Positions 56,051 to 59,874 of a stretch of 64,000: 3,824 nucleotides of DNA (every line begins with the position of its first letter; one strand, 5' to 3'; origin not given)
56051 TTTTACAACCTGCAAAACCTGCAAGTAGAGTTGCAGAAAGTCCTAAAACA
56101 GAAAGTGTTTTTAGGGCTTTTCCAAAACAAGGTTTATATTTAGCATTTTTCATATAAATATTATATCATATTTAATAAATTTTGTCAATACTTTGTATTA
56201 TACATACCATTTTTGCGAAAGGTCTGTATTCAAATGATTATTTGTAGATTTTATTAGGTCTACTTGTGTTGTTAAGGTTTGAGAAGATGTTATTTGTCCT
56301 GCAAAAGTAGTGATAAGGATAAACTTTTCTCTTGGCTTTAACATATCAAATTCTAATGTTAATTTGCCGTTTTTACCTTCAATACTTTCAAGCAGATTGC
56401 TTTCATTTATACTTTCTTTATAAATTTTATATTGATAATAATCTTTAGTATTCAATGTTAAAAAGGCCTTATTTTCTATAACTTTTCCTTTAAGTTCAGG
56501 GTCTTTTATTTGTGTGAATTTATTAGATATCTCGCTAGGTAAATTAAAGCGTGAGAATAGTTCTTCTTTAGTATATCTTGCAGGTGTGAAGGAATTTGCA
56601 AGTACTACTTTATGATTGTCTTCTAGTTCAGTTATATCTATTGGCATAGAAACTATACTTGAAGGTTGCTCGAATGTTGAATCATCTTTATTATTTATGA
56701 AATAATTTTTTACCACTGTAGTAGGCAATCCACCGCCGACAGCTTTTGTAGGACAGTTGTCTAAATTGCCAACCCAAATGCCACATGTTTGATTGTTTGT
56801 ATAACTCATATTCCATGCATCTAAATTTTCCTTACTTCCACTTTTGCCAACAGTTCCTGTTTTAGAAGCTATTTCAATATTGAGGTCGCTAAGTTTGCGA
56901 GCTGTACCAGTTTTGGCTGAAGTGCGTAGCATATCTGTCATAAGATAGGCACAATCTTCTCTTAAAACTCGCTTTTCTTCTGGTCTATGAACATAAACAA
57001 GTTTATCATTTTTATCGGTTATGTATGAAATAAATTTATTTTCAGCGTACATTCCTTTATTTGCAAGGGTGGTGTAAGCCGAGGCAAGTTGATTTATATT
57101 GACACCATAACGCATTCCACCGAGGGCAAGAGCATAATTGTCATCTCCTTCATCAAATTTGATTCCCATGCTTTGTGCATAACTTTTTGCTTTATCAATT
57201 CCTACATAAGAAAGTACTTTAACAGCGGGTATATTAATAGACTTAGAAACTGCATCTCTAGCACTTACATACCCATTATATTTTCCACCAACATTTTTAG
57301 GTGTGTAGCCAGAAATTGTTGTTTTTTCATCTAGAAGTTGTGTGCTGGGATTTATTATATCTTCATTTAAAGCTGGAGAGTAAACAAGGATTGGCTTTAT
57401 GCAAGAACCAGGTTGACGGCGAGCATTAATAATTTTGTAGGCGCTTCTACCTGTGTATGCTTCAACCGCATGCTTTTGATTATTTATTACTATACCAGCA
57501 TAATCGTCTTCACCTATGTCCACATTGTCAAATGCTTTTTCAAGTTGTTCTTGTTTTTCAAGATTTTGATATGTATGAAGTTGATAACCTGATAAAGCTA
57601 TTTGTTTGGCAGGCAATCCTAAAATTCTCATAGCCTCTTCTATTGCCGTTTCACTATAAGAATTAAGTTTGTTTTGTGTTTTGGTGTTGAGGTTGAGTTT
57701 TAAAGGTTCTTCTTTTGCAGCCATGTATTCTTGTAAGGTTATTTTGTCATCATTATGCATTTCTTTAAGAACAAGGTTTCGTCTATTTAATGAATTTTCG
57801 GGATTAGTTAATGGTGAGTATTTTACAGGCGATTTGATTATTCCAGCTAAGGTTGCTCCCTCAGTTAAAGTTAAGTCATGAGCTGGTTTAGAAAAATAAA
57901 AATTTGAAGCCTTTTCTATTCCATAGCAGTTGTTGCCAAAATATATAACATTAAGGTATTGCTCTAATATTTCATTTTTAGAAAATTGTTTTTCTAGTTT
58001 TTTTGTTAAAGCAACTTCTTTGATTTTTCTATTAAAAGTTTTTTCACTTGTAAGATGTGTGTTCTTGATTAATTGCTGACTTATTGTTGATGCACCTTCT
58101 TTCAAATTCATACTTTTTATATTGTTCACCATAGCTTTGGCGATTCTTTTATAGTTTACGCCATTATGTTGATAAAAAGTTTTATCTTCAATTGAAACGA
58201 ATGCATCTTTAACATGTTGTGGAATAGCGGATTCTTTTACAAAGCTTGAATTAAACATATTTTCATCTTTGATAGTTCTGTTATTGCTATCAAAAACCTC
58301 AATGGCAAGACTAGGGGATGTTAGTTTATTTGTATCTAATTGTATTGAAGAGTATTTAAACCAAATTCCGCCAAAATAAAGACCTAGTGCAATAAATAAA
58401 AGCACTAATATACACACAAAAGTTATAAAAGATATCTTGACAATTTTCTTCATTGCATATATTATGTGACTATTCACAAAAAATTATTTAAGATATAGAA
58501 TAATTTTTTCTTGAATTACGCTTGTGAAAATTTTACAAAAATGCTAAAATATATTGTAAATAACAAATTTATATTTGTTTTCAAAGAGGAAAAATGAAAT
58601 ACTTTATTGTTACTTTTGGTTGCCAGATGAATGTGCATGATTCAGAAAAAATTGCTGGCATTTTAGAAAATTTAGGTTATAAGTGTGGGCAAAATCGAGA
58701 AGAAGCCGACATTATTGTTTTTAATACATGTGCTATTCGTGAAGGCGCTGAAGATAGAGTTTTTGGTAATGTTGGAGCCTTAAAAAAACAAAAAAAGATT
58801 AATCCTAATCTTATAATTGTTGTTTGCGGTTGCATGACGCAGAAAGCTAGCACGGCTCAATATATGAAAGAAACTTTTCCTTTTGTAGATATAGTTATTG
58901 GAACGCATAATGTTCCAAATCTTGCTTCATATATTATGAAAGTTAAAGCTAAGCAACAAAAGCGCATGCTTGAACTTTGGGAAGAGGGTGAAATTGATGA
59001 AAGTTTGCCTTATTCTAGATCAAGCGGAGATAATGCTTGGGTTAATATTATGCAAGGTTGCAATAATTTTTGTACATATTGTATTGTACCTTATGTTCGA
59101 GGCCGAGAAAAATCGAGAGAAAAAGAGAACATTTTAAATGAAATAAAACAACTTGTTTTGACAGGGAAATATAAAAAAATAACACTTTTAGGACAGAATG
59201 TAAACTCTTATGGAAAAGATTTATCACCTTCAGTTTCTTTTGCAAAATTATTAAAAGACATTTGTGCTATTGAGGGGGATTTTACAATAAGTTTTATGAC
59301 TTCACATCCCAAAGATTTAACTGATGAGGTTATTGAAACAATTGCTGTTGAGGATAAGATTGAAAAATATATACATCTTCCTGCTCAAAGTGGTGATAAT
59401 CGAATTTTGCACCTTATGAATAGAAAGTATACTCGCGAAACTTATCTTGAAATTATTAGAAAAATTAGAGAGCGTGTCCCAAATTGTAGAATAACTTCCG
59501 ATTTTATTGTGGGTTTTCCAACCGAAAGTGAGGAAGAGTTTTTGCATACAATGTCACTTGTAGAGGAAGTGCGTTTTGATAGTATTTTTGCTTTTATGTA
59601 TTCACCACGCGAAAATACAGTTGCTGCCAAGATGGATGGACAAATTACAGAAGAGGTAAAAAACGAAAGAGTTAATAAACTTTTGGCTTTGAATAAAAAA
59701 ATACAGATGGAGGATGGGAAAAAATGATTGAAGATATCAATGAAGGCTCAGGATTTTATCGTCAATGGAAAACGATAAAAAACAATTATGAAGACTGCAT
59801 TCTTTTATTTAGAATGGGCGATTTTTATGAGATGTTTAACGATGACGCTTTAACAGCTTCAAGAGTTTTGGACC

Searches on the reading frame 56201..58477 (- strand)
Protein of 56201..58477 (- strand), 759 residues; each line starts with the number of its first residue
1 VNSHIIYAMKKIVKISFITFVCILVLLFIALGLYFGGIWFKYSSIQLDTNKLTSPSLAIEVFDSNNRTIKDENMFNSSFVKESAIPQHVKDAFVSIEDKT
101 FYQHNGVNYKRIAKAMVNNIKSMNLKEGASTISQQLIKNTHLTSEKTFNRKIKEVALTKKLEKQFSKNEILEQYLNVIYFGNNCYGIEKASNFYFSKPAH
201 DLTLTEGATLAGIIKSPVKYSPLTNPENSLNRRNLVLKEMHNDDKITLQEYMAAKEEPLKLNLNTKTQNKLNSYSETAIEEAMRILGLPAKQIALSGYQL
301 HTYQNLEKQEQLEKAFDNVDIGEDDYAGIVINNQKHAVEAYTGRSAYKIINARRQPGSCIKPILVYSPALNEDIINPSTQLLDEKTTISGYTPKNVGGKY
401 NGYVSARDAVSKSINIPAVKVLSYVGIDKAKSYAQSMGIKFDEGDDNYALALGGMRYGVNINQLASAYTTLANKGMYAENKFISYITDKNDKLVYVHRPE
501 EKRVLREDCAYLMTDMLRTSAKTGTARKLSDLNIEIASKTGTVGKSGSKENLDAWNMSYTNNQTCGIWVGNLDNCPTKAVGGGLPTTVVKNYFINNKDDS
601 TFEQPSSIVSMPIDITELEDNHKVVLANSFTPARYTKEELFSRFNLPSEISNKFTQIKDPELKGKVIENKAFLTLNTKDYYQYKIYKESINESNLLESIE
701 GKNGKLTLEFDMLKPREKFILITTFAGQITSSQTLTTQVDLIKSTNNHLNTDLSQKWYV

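Call 42: search_protein_families(library=pfam, proteins=[window:56201-58477:-], max_evalue=0.001)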
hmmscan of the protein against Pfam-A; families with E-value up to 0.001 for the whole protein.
window:56201-58477:- (759 aa): 2 families
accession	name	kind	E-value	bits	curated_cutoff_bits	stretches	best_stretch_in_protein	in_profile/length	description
PF00912.28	Transgly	-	1.9e-64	216.8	27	1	74-241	11-178/178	Transglycosylase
PF00905.27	Transpeptidase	-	8.6e-24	84.7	22.1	1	330-575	5-281/299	Penicillin binding protein transpeptidase domain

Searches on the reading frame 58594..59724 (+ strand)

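Call 42: search_protein_families(library=pfam, proteins=[window:58594-59724:+], max_evalue=0.001)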
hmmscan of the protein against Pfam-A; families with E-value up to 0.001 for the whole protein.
window:58594-59724:+ (377 aa): 2 families
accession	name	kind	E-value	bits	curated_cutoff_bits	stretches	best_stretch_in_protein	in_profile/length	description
PF00919.26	UPF0004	-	2.5e-29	101.6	27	1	2-103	1-98/98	Uncharacterized protein family UPF0004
PF04055.27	Radical_SAM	-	3.8e-29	102.4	29.5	1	150-322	1-165/166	Radical SAM superfamily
